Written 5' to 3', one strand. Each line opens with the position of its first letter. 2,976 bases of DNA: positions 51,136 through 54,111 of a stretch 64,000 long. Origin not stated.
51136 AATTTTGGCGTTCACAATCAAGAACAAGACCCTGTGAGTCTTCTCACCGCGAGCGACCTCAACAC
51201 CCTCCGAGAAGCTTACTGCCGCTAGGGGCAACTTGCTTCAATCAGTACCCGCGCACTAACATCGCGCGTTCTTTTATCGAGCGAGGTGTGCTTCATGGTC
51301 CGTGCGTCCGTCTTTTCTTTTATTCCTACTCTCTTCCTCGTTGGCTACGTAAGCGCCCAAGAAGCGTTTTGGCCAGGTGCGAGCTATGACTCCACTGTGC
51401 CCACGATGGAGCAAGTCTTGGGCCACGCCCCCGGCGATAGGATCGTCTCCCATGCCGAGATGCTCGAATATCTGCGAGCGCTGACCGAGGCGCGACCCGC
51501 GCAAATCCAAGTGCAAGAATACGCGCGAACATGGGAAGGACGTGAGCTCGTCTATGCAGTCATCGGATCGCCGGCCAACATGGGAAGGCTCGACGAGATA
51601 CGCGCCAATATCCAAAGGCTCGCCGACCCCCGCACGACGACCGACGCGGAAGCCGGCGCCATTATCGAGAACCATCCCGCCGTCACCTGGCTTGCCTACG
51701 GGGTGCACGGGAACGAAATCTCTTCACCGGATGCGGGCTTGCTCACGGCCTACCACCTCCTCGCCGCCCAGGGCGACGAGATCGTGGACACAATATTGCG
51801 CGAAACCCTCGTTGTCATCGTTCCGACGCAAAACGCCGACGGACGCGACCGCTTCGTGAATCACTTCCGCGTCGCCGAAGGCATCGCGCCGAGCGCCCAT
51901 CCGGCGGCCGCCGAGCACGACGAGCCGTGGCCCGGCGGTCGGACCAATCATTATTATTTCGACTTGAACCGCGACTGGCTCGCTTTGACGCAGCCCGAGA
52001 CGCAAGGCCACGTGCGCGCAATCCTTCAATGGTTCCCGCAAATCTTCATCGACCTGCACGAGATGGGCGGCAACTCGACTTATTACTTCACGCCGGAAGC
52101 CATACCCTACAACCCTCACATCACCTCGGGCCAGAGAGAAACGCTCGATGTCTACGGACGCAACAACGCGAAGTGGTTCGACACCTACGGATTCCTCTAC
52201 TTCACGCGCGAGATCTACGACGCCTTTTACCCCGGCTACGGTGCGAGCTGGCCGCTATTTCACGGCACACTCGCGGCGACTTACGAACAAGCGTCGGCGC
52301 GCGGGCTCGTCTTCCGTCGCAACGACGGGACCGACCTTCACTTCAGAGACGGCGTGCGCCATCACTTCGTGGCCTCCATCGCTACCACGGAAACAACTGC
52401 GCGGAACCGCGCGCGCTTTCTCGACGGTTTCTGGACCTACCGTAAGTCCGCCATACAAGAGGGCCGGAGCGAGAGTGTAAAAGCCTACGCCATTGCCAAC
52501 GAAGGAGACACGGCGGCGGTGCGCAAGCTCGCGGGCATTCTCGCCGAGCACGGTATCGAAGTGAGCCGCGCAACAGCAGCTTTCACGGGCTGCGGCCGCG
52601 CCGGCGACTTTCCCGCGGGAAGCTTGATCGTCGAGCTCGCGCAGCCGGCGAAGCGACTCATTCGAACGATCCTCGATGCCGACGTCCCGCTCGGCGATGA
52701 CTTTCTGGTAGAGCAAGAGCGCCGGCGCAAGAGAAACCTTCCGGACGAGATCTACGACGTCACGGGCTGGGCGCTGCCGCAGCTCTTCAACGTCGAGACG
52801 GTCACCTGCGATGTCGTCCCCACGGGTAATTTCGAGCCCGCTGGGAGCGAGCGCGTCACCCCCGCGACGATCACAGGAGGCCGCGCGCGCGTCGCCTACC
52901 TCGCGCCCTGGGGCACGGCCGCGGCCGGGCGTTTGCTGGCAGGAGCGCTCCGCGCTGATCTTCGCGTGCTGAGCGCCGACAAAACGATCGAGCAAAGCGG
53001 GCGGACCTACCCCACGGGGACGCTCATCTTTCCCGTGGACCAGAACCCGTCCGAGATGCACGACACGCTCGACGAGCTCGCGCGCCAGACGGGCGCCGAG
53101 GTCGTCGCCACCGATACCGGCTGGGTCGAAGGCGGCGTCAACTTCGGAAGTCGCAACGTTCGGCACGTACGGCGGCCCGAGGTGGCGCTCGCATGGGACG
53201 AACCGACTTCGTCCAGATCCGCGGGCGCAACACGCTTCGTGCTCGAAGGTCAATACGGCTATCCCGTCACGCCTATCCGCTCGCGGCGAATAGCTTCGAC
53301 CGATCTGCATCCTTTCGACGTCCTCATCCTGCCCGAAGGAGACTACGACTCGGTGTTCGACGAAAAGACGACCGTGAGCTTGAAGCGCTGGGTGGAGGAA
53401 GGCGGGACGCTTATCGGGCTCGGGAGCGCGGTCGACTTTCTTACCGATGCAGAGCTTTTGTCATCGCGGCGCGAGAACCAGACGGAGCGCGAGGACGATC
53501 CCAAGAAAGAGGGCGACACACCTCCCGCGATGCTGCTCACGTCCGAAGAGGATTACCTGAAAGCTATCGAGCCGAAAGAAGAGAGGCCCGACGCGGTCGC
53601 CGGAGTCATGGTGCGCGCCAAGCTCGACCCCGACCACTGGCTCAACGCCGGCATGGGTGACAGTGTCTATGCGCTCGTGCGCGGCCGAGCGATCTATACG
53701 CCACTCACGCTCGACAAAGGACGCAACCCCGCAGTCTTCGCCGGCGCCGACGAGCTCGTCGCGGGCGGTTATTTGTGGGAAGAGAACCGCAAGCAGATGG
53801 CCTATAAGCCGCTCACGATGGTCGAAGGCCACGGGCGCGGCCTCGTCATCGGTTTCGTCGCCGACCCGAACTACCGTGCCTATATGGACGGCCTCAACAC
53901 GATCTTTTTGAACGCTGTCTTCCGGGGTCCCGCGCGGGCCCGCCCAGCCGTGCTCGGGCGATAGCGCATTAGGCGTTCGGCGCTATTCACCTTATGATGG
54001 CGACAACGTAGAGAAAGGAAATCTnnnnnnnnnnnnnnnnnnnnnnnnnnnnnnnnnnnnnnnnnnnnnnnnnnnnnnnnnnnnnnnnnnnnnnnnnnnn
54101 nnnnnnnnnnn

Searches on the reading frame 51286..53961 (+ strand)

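Call 48: search_protein_families(library=pfam, proteins=[window:51286-53961:+], max_evalue=0.00001)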
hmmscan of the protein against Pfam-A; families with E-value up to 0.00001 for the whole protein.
window:51286-53961:+ (892 aa): 1 family
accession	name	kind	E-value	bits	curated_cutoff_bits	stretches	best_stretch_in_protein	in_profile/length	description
PF00246.29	Peptidase_M14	-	2.2e-15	57.5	21.6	1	59-235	1-137/286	Zinc carboxypeptidase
